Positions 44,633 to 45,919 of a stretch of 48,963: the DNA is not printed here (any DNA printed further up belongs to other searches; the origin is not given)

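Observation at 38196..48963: Same-strand envelope locus: FN3-array giant protein with T9SS-type C-terminal domain -> PorV/PorQ-like barrel -> TolC-MacA-MacB -> long GT9 -> PAP2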

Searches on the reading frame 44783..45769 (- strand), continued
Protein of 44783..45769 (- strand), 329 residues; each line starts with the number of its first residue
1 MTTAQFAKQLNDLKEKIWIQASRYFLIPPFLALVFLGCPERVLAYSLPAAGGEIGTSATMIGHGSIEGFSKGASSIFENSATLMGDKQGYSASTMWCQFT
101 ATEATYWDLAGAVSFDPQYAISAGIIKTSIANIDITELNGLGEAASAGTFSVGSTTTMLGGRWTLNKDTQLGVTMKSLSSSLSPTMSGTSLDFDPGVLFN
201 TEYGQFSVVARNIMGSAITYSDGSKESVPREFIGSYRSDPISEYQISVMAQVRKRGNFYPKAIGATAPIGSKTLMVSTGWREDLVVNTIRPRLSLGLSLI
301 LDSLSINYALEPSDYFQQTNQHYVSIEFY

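Call 44: fold_search(model_id=the predicted structure, library=pdb)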
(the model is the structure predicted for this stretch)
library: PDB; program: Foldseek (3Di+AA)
matches with E <= 10: 879; with E <= 0.001: 149
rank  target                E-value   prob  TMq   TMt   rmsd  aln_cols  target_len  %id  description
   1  8gl6_F                1.2e-09  1.00  0.65  0.59   5.5       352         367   10  The Type 9 Secretion System in vitro assembled, RemA-CTD substrate bound complex (released 2024-01-31)
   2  2r89_A                1.9e-08  1.00  0.59  0.53   9.9       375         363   11  Crystal structure of the long-chain fatty acid transporter FadL mutant delta N3 (released 2008-09-23)
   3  3pgs_A                2.7e-08  1.00  0.53  0.42  10.4       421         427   11  Phe3Gly mutant of EcFadL (released 2011-05-25)
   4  6h3i_F                8.1e-08  1.00  0.64  0.61   5.9       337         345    9  Structural snapshots of the Type 9 protein translocon (released 2018-11-07)
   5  2r88_A                1.2e-07  1.00  0.57  0.52   8.2       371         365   11  Crystal structure of the long-chain fatty acid transporter FadL mutant delta S3 kink (released 2008-09-23)
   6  3pgs_B                1.8e-07  1.00  0.56  0.44  10.4       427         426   11  Phe3Gly mutant of EcFadL (released 2011-05-25)
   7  2r8a_A                2.9e-07  1.00  0.51  0.47   8.4       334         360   12  Crystal structure of the long-chain fatty acid transporter FadL mutant delta N8 (released 2008-09-23)
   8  3dwn_A                3.5e-07  1.00  0.59  0.47   9.8       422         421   12  Crystal structure of the long-chain fatty acid transporter FadL mutant A77E/S100R (released 2008-12-16)
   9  3pgr                  3.5e-07  1.00  0.61  0.54   8.4       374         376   11  Asp348Arg mutant of EcFadL (released 2011-05-25)
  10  6z38                  3.5e-07  1.00  0.52  0.43   9.5       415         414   10  TodX deltaS2S3 mutant monoaromatic hydrocarbon channel (released 2020-11-04)
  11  3pf1_A                4.4e-07  1.00  0.56  0.44  10.3       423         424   11  E. coli FadL Asp348Ala mutant (released 2011-05-25)
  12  6z37                  4.9e-07  1.00  0.52  0.42  10.1       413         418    9  TodX monoaromatic hydrocarbon channel deltaS2 mutant (released 2020-11-04)
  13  3pgu                  7.4e-07  1.00  0.56  0.46   9.8       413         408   10  Phe3Glu mutant of EcFadL (released 2011-05-25)
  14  2x9k                  7.4e-07  1.00  0.44  0.50   7.1       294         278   12  Structure of a E.coli porin (released 2011-01-26)
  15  2f1c                  7.8e-07  1.00  0.46  0.57   6.8       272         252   11  Crystal structure of the monomeric porin OmpG (released 2006-06-27)
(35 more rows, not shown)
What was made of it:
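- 44780..45769 (-): PorV/PorQ-like 14-strand outer-membrane beta-barrel. Its start codon overlaps the cargo stop (ATGA). The Foldseek top hits are PorV chains 8gl6_F and 6h3i_F, followed by FadL/TodX (call 44).
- On PorV/PorQ family outer-membrane protein (NF033709): The Foldseek top hits are 8gl6_F (E 1.2e-9, TMq 0.65) and 6h3i_F, ahead of FadL and TodX by rmsd and TM (call 44).
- Closest known: PorV shuttle and the PorU-PorV / PorZ-PorQ attachment complexes of the T9SS. Same: The best structural match of the barrel is PorV (TM 0.65 normalised to the query; call 44).
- The best PDB matches are the PorV chains 8gl6_F and 6h3i_F (call 44). The fold is closest to PorV taken from the SprA translocon complex (call 44).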

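Call 54: list_cluster_members(proteins=[window:44783-45769:-, window:40469-42430:-, window:39008-40441:-, window:5363-6382:+, window:19944-21548:+, window:43397-44695:-])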
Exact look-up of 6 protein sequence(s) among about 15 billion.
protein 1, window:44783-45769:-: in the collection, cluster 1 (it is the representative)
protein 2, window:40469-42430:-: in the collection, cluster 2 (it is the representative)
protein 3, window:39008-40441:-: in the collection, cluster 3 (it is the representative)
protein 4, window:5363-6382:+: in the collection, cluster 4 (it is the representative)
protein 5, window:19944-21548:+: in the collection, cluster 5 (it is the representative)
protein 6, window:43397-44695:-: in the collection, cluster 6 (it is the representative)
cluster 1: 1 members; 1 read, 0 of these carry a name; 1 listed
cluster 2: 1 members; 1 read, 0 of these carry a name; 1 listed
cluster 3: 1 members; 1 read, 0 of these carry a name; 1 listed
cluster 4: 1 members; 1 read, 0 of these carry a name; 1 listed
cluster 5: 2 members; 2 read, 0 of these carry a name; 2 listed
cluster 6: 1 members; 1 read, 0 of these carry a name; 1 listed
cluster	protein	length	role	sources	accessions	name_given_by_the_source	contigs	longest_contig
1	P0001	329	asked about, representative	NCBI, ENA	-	-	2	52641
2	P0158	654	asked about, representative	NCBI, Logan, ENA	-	-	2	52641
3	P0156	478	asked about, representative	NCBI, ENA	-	-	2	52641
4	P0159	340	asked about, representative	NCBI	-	-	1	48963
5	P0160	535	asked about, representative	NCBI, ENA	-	-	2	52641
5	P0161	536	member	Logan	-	-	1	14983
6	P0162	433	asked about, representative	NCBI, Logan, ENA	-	-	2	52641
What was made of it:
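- Tried and rejected: Exact-sequence look-ups gave no organism name for the window's own proteins (call 54).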

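Call 65: search_protein_families(library=ncbifam, proteins=[P0008, P0065, P0077], max_evalue=0.001)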
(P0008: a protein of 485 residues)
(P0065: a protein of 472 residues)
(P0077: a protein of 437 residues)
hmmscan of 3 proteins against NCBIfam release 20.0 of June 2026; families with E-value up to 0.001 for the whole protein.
P0008 (485 aa): 1 family
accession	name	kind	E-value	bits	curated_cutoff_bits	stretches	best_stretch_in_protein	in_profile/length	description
NF033709.1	PorV_fam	subfamily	5.6e-05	22.9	90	0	236-308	257-326/326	PorV/PorQ family protein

P0065 (472 aa): 4 families
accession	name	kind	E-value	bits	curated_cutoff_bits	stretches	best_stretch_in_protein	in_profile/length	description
NF033709.1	PorV_fam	subfamily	5.1e-09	36.1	90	1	31-183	9-178/326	PorV/PorQ family protein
NF033711.1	T9SS_PorQ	equivalog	7.5e-07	28.5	220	1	7-181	6-181/335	type IX secretion system protein PorQ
TIGR03519.1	T9SS_PorP_fam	subfamily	3.9e-06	26.5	90.55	1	163-301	154-287/292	PorP/SprF family type IX secretion system membrane protein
NF052325.1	PorVQ2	equivalog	0.00026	20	325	0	30-196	31-209/354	putative type IX sorting system protein PorV2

P0077 (437 aa): 2 families
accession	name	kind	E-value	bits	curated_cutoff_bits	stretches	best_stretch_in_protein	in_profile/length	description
NF033709.1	PorV_fam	subfamily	5.9e-17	62.2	90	1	29-314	8-325/326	PorV/PorQ family protein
NF033711.1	T9SS_PorQ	equivalog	1.1e-11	44.4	220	1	5-214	4-214/335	type IX secretion system protein PorQ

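Call 75: search_protein_families(library=ncbifam, alignment_id=A7, max_evalue=0.00001)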
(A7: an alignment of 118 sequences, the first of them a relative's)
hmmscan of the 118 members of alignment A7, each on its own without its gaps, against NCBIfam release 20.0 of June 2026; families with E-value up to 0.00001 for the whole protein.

A. member 1, L006:3767-4804:+ (346 aa): 0 families

B. families by the number of members that match (of 118 scanned): 921 families (the first 25 are shown)
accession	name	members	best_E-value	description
NF053851.1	Bdello_MAT_N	4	9.3e-10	mosaic adhesive trimer family chimeric fiber protein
NF003673.1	PRK05298.1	3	0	excinuclease ABC subunit UvrB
TIGR00631.1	uvrb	3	0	excinuclease ABC subunit UvrB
TIGR00442.1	hisS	3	2.2e-150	histidine--tRNA ligase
TIGR02857.1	CydD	3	1.3e-46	thiol reductant ABC exporter subunit CydD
TIGR00152.1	TIGR00152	3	1.4e-39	dephospho-CoA kinase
NF002879.0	PRK03333.1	3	2e-37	dephospho-CoA kinase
TIGR00955.1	3a01204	3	6e-28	pigment precursor permease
NF004066.1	PRK05580.1-3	3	4.3e-14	primosomal protein N'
NF053636.1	DDHlcsCsdAPsy1082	3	2.5e-13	DEAD/DEAH box helicase CsdA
TIGR00595.1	priA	3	2.9e-13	replication restart helicase PriA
NF053631.1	RNA_helic_CshA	3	5.6e-13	degradosome RNA helicase CshA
NF004070.0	PRK05580.2-2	3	9.4e-13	primosomal protein N'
NF004067.0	PRK05580.1-4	3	2.2e-12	primosomal protein N'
TIGR00580.2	mfd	3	7.6e-12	transcription-repair coupling factor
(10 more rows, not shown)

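Call 77: search_solved_structures(query=A3, max_evalue=1)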
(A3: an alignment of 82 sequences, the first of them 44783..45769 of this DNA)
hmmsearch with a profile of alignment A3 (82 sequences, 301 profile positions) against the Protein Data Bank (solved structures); distinct sequences matched with E-value up to 1: 0.
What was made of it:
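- Closest known: PorV shuttle and the PorU-PorV / PorZ-PorQ attachment complexes of the T9SS. Different: The barrel profile finds no PDB sequence at E<=1 (call 77).
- Tried and rejected: The barrel profile against PDB sequences gave no hit at E<=1 (call 77).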

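Call 82: list_cluster_members(proteins=[P0014, P0015, P0016, P0017, P0018, P0019, P0020, P0021, P0022, P0024])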
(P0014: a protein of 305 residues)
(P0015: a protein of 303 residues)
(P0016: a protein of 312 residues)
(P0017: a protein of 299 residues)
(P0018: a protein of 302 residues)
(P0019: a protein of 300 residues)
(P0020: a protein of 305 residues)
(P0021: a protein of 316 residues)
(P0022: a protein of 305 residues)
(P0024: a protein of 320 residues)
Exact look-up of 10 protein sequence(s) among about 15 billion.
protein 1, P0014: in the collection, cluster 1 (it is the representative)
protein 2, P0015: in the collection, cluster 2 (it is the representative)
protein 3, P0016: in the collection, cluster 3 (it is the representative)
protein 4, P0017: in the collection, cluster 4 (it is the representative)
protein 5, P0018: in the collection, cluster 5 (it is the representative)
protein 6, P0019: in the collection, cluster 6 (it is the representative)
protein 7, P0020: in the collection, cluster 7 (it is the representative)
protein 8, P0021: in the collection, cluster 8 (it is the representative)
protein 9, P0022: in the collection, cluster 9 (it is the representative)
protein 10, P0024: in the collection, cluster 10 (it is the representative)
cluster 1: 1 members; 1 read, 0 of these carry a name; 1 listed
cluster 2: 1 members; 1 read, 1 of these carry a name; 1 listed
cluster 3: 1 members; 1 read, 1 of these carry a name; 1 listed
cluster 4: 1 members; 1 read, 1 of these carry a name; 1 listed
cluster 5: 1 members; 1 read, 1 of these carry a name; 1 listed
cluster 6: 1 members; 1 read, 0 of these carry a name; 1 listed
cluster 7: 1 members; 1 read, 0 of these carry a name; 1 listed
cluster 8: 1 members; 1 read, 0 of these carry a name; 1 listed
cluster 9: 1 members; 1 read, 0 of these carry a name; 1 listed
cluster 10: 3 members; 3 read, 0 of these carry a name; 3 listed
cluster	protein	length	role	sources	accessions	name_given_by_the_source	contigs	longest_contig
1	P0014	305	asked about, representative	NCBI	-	-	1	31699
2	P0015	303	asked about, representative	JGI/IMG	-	hypothetical protein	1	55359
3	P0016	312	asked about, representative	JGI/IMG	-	hypothetical protein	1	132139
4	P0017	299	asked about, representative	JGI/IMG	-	hypothetical protein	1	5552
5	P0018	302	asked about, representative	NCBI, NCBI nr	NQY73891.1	MAG: hypothetical protein HRT90_03920 [Candidatus Margulisbacteria bacterium] | hypothetical protein [Candidatus Margulisiibacteriota bacterium]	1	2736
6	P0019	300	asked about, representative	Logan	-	-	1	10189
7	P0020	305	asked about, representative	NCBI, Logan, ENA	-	-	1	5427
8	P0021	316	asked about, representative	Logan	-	-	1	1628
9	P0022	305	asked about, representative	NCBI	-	-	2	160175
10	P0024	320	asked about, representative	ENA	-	-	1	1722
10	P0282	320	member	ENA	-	-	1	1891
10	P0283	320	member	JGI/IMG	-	-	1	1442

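Call 83: find_encoding_contigs(protein=P0016, flank=8000, max_places=1)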
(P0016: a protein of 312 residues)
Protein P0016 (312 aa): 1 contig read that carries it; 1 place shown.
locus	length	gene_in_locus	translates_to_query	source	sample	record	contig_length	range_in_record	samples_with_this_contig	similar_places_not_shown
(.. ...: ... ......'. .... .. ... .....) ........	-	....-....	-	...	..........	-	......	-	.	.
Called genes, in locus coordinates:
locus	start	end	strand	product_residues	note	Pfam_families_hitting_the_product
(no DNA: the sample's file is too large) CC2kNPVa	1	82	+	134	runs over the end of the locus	PF04138:GtrA_DPMS_TM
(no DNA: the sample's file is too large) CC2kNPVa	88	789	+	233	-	PF00535:Glycos_transf_2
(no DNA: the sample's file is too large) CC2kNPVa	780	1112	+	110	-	PF10066:DUF2304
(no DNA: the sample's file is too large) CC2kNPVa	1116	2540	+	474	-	PF02310:B12-binding, PF19864:Radical_SAM_N2 (weak), PF04055:Radical_SAM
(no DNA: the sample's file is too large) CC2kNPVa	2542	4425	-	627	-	PF13432:TPR_16 (faint), PF07719:TPR_2 (faint), PF13176:TPR_7 (faint), PF13181:TPR_8 (faint), PF13371:TPR_9 (faint), PF13424:TPR_12 (faint), PF00515:TPR_1 (weak)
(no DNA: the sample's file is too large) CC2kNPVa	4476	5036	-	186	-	PF02677:QueH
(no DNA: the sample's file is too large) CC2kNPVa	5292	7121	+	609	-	PF07715:Plug, PF00593:TonB_dep_Rec_b-barrel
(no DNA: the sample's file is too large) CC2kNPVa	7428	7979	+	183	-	-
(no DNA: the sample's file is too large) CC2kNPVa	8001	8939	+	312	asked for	-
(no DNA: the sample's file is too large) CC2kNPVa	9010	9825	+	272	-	?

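Call 84: find_encoding_contigs(protein=P0022, flank=8000, max_places=1)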
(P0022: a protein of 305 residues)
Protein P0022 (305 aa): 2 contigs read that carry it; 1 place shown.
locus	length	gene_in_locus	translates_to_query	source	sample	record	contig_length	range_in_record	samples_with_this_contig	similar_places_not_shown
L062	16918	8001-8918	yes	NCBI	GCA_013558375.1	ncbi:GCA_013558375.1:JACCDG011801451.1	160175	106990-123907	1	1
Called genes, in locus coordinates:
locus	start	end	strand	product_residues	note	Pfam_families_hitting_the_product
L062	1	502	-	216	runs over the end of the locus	PF00753:Lactamase_B, PF23023:Anti-Pycsar_Apyc1 (faint), PF12706:Lactamase_B_2 (weak)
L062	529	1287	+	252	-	PF04326:SLFN_AlbA_2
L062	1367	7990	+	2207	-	PF00041:fn3 (faint), PF16303:DUF4945 (faint), PF16389:DUF4998 (faint), PF19077:Big_13 (faint), PF22352:K319L-like_PKD (faint), PF22433:MtxA_IG-like (faint), PF24421:Ig_J (faint), PF07495:Y_Y_Y (faint), +1 more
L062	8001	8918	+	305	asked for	-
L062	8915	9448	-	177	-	PF00908:dTDP_sugar_isom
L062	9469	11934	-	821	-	PF01624:MutS_I, PF05188:MutS_II, PF05192:MutS_III, PF05190:MutS_IV, PF00488:MutS_V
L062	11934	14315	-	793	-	PF01588:tRNA_bind, PF03483:B3_4, PF03484:B5, PF17759:tRNA_synthFbeta, PF03147:FDX-ACB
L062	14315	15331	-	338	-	PF02912:Phe_tRNA-synt_N, PF01409:tRNA-synt_2d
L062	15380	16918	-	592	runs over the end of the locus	-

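Call 85: find_encoding_contigs(protein=P0015, flank=8000, max_places=1)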
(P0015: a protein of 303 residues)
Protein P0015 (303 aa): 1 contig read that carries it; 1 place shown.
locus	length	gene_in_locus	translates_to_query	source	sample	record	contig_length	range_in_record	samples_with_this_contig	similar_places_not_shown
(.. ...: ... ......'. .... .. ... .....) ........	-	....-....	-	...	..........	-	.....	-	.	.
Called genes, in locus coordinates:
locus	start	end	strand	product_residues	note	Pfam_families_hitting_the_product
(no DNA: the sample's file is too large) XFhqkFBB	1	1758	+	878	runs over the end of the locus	PF12846:AAA_10 (weak)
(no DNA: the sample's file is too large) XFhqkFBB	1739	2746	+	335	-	-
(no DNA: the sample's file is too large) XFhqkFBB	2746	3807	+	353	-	-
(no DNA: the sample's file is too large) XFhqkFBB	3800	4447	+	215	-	-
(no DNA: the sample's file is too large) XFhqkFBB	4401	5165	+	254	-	-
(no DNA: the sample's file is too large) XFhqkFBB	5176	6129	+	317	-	-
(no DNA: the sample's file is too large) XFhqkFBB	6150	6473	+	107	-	-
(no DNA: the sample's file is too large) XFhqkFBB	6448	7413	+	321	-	-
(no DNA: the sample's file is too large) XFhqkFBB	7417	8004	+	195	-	-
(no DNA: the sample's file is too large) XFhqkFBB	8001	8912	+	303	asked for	-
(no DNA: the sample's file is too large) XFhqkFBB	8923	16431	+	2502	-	-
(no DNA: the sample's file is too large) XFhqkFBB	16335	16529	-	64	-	-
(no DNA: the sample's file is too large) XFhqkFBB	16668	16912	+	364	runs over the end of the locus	-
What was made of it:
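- Tried and rejected: Two of the last context look-ups returned gene tables without DNA (calls 83, 85).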
